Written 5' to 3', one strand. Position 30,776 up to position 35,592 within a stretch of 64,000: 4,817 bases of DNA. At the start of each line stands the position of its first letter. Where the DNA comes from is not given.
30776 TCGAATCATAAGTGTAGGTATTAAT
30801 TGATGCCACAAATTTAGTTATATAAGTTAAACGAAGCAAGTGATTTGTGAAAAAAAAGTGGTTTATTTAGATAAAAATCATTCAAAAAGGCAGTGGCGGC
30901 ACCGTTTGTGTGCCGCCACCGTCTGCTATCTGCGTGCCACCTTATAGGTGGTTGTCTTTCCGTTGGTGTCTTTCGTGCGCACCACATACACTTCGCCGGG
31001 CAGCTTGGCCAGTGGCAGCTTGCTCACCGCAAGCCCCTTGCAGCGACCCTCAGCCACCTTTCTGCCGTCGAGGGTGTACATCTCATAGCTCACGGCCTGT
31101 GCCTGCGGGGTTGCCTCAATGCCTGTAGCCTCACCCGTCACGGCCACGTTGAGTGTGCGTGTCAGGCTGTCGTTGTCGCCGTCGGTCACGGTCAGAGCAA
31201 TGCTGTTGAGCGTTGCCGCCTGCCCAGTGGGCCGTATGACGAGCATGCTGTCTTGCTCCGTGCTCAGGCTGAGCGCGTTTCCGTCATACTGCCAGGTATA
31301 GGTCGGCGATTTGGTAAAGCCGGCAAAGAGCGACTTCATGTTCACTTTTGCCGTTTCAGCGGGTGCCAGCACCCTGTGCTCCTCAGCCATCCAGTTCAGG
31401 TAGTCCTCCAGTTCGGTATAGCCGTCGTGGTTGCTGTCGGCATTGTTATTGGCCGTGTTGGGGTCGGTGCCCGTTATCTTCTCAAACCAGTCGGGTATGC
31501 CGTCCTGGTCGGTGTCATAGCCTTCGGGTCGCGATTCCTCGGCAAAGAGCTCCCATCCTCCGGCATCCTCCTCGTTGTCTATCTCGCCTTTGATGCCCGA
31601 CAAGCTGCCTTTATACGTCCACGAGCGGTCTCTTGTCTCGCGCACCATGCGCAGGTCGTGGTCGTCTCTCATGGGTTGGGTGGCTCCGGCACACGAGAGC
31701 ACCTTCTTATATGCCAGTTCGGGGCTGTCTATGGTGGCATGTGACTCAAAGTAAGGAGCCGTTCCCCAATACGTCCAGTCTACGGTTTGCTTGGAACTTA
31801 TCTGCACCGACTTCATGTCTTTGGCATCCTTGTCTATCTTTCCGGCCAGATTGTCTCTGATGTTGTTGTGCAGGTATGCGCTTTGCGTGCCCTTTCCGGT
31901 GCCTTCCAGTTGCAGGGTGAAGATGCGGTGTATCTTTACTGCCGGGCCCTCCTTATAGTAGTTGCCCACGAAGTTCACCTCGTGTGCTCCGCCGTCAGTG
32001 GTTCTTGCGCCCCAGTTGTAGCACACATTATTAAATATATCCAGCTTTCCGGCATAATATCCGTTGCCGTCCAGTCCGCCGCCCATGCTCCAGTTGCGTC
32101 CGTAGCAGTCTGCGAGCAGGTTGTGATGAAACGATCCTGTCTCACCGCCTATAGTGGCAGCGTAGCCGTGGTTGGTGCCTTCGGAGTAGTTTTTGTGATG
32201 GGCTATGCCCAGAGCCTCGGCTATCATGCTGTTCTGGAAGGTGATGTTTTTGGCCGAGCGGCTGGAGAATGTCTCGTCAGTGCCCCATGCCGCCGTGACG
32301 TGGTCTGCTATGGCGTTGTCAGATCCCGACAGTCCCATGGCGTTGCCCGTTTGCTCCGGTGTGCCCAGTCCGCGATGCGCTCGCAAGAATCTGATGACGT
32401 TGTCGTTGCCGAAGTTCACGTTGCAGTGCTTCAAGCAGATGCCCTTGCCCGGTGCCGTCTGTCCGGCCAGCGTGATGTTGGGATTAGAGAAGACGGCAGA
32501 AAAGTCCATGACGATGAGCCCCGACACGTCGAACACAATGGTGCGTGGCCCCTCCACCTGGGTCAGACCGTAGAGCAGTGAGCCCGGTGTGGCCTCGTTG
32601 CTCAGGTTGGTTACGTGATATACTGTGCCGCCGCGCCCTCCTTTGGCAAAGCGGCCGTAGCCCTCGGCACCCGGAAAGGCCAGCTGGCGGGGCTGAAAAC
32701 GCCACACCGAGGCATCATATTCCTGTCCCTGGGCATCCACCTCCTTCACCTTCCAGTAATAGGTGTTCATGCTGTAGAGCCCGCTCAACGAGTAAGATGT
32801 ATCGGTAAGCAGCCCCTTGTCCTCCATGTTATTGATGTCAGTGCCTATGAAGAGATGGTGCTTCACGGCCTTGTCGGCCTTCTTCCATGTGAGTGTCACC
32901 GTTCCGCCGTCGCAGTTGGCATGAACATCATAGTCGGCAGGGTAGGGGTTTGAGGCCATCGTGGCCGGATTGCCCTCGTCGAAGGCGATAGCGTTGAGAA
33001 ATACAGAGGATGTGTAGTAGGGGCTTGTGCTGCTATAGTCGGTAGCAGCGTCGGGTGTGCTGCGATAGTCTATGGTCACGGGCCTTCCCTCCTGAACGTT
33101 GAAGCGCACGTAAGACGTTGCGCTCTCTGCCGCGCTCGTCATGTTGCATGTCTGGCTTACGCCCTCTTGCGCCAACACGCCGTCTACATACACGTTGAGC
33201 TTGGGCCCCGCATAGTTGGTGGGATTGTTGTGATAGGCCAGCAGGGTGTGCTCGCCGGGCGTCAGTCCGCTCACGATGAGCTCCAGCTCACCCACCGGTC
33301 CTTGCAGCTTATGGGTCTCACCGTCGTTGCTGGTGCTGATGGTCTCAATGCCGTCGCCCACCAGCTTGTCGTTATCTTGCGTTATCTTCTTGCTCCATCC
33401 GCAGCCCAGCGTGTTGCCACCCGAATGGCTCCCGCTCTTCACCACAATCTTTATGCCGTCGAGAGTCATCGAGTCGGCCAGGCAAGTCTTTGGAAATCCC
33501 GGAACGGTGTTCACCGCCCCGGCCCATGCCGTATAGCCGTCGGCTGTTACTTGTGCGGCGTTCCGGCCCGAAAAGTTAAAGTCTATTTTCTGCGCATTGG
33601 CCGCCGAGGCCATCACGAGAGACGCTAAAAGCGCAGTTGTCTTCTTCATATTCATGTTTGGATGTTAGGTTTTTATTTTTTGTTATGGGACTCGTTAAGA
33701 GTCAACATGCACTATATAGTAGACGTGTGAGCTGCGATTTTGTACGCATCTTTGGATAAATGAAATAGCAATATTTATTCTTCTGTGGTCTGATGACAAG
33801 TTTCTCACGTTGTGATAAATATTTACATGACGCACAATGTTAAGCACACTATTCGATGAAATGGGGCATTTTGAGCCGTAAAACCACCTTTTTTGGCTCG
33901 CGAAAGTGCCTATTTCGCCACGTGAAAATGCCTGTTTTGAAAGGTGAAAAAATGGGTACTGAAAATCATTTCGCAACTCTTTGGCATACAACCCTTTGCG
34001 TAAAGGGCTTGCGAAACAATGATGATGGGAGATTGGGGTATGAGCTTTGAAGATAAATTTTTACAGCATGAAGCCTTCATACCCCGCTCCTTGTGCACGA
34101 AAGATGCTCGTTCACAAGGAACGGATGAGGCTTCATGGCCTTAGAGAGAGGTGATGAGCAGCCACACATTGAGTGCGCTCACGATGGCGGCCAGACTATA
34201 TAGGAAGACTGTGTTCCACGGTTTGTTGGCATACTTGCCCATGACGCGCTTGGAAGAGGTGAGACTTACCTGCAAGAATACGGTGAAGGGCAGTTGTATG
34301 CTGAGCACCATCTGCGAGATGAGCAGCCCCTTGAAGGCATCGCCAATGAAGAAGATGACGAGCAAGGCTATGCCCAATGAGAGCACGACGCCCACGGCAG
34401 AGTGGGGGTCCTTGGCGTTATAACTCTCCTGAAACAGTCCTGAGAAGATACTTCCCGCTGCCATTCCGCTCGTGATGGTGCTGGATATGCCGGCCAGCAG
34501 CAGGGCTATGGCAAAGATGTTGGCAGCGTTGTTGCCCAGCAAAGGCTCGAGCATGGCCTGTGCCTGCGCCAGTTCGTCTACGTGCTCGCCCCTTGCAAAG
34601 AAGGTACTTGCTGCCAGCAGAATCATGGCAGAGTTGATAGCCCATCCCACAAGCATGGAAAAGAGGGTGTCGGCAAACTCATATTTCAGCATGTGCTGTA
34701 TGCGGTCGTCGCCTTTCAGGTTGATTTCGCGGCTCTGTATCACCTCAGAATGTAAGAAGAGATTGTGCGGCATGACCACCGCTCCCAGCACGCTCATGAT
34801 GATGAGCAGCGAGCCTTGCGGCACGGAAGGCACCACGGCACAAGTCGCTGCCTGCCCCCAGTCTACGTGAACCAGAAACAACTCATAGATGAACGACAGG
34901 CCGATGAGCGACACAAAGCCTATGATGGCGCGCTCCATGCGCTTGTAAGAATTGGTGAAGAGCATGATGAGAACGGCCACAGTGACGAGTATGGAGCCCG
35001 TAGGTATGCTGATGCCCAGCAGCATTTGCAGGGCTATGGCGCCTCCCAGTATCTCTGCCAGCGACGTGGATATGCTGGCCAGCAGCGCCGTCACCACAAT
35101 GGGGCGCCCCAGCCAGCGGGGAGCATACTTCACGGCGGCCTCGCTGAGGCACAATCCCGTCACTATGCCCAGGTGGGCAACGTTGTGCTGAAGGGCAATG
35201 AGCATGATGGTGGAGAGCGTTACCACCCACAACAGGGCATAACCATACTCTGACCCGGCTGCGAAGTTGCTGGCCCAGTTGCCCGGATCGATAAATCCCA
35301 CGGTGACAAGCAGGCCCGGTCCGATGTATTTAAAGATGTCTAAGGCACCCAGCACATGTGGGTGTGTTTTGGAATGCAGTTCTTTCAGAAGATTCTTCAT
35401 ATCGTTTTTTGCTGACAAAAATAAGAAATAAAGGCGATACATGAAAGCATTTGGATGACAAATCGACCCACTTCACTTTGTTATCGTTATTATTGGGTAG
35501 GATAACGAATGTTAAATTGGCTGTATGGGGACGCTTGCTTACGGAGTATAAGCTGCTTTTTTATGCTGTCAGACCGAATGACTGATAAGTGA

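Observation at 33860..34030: Intergenic repeat element with periodicity of about 22 nt, shared with a second locus at 63390-63660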

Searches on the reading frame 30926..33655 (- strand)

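Call 11: search_protein_families(library=pfam, proteins=[window:30926-33655:-])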
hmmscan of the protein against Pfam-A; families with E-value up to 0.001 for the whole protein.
window:30926-33655:- (909 aa): 1 family
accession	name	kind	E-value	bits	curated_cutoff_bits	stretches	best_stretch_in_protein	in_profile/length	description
PF18884.5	TSP3_bac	-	0.0002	21.6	25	1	714-734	1-21/22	Bacterial TSP3 repeat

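Call 89: search_protein_families(library=ncbifam, proteins=[window:30926-33655:-], max_evalue=0.00001)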
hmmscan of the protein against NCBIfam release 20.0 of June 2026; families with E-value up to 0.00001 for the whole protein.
window:30926-33655:- (909 aa): 1 family
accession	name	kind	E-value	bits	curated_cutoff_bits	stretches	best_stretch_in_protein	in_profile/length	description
NF041900.1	pec_ly_PelZ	equivalog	3.7e-20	72.1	840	1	326-688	27-390/422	pectate lyase PelZ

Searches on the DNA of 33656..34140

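Call 38: search_rna_families(source=window, start=33656, end=34140, threshold=evalue, max_evalue=10)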
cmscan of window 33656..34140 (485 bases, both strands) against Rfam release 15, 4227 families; matches with E-value up to 10: 7.
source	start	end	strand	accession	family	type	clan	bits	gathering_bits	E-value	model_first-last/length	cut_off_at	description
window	33905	34019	+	RF02714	snopsi28S-3378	Gene; snRNA; snoRNA; HACA-box;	-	19.7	136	0.3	1-145/145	no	Small nucleolar RNA psi28S-3378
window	34030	34109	+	RF02994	IMPDH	Gene; sRNA;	-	18.6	95.4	0.26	1-108/108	no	IMPDH RNA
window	33960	34028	+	RF00735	mir-367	Gene; miRNA;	-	14.7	54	3.4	1-68/68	no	mir-367 microRNA precursor family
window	34032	34090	+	RF03339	mir-3047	Gene; miRNA;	-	14.2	53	8.9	1-61/61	no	mir-3047 microRNA precursor family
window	33773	33801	+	RF02843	RefA5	Gene; antisense;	-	13.8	91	4.3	38-66/68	no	Enterococcus sRNA A5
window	33948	34089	-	RF02561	CbSR12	Gene; sRNA;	-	13.2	195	5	1-148/148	no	Coxiella burnetii sRNA 12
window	33656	33965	-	RF01894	PCA3_2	Gene; lncRNA;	-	6.2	100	9.4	1-289/409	3'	Prostate cancer antigen RNA 3 conserved region 2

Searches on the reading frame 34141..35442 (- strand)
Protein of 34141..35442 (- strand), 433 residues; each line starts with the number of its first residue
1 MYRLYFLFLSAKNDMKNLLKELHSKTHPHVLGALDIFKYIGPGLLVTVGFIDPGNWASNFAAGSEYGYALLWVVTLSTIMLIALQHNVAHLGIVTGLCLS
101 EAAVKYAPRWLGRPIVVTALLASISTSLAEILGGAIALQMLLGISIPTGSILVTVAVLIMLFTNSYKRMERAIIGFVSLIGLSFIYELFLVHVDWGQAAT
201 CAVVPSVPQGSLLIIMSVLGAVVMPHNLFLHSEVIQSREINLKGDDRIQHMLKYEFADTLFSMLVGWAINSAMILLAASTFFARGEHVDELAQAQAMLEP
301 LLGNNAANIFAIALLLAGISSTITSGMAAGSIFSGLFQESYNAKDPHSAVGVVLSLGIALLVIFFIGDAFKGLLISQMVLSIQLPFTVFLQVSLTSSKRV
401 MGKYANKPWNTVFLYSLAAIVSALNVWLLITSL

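Call 11: search_protein_families(library=pfam, proteins=[window:34141-35442:-])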
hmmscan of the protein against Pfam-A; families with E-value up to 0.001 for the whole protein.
window:34141-35442:- (433 aa): 1 family
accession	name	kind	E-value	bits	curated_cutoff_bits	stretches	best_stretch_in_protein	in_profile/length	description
PF01566.24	Nramp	-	7e-111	371.2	29.8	1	56-407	1-356/357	Natural resistance-associated macrophage protein-like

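Call 19: find_encoding_contigs(protein=window:34141-35442:-, flank=6000, max_places=10)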
Protein window:34141-35442:- (433 aa): no gene with exactly this product is on record in the collection.

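Call 20: find_homologous_proteins(query=window:34141-35442:-, max_evalue=1e-50)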
Query window:34141-35442:- (433 aa): 8000 proteins with E <= 1e-50 among 8000 candidates; the best 120 are listed.
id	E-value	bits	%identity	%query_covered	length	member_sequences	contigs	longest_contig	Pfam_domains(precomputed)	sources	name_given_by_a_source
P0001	1.1e-257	873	99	97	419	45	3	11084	PF01566.26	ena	-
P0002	9.9e-237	804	88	96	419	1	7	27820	PF01566.26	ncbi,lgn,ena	-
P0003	1.8e-236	803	83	96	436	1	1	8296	PF01566.26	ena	-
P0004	2.4e-236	802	88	96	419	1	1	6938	PF01566.26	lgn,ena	-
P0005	3.2e-236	802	88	96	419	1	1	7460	PF01566.26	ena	-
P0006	6.2e-236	801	88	96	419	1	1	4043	PF01566.26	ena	-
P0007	7.9e-236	801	87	99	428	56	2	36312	PF01566.26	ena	-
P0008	1.0e-235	800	88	96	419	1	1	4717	PF01566.26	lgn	-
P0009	1.1e-235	800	88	96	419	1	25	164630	PF01566.26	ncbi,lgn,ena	-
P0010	1.5e-235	800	88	96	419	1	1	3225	PF01566.26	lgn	-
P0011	1.9e-235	799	88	96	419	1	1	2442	PF01566.26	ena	-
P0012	2.0e-235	799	88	96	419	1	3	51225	PF01566.26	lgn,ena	-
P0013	2.2e-235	799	87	99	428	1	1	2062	PF01566.26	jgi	-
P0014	2.8e-235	799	88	96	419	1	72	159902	PF01566.26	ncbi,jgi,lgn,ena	-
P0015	2.8e-235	799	88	96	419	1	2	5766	PF01566.26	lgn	-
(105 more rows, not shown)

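Call 21: find_encoding_contigs(protein=P0001, flank=5000, max_places=6)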
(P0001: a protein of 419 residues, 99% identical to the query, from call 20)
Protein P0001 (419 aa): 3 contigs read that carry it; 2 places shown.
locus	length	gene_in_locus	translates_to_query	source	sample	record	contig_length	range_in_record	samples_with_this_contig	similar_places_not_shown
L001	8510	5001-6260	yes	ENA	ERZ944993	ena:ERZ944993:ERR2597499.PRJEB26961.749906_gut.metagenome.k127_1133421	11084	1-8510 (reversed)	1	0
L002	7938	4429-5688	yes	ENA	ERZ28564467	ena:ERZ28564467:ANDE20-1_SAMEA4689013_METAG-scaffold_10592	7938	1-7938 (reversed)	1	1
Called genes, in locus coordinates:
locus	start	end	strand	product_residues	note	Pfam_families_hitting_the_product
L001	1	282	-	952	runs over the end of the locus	?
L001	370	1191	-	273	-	-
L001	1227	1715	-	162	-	-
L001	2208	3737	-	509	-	PF02384:N6_Mtase (faint), PF07669:Eco57I, PF22837:M_Eco57I_C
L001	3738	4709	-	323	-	PF09572:RE_XamI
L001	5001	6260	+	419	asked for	PF01566:Nramp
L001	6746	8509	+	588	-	?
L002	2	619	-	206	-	?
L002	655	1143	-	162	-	-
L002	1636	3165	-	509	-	PF02384:N6_Mtase (faint), PF07669:Eco57I, PF22837:M_Eco57I_C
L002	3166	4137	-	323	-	PF09572:RE_XamI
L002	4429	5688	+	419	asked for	PF01566:Nramp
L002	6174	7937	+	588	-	?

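Call 22: find_encoding_contigs(protein=P0014, flank=5000, max_places=6)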
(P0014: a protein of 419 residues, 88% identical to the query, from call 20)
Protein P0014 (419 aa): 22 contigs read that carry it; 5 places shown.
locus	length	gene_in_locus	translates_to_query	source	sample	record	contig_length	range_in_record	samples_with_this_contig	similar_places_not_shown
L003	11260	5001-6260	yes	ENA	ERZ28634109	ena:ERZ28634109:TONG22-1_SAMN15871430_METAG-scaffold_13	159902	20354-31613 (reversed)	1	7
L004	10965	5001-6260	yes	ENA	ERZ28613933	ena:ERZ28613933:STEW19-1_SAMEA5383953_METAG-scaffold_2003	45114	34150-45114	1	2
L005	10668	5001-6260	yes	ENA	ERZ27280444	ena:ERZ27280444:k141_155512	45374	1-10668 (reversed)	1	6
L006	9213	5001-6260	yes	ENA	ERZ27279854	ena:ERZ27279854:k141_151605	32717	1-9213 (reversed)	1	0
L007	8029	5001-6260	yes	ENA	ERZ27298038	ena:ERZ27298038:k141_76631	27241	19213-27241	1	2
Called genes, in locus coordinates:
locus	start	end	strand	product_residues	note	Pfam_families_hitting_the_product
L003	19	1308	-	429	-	PF02129:Peptidase_S15, PF00561:Abhydrolase_1 (weak), PF12697:Abhydrolase_6, PF12146:Hydrolase_4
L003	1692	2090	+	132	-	PF01243:PNPOx_N (weak)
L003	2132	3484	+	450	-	PF07992:Pyr_redox_2, PF13738:Pyr_redox_3, PF00070:Pyr_redox, PF02852:Pyr_redox_dim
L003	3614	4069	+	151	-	PF00210:Ferritin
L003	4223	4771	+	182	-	PF00255:GSHPx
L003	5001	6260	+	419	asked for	PF01566:Nramp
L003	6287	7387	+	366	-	PF01545:Cation_efflux, PF16916:ZT_dimer (weak)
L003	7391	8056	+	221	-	PF00072:Response_reg, PF00486:Trans_reg_C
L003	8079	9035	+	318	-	PF00512:HisKA, PF02518:HATPase_c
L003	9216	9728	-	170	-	-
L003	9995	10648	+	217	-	PF04355:BamE, PF14771:DUF4476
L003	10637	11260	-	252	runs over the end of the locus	PF00072:Response_reg, PF04397:LytTR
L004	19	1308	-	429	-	PF02129:Peptidase_S15, PF00561:Abhydrolase_1 (weak), PF12697:Abhydrolase_6, PF12146:Hydrolase_4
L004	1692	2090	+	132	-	PF01243:PNPOx_N (weak)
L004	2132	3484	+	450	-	PF07992:Pyr_redox_2, PF13738:Pyr_redox_3, PF00070:Pyr_redox, PF02852:Pyr_redox_dim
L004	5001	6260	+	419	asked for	PF01566:Nramp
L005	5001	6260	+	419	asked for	PF01566:Nramp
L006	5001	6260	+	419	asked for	PF01566:Nramp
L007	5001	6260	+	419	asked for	PF01566:Nramp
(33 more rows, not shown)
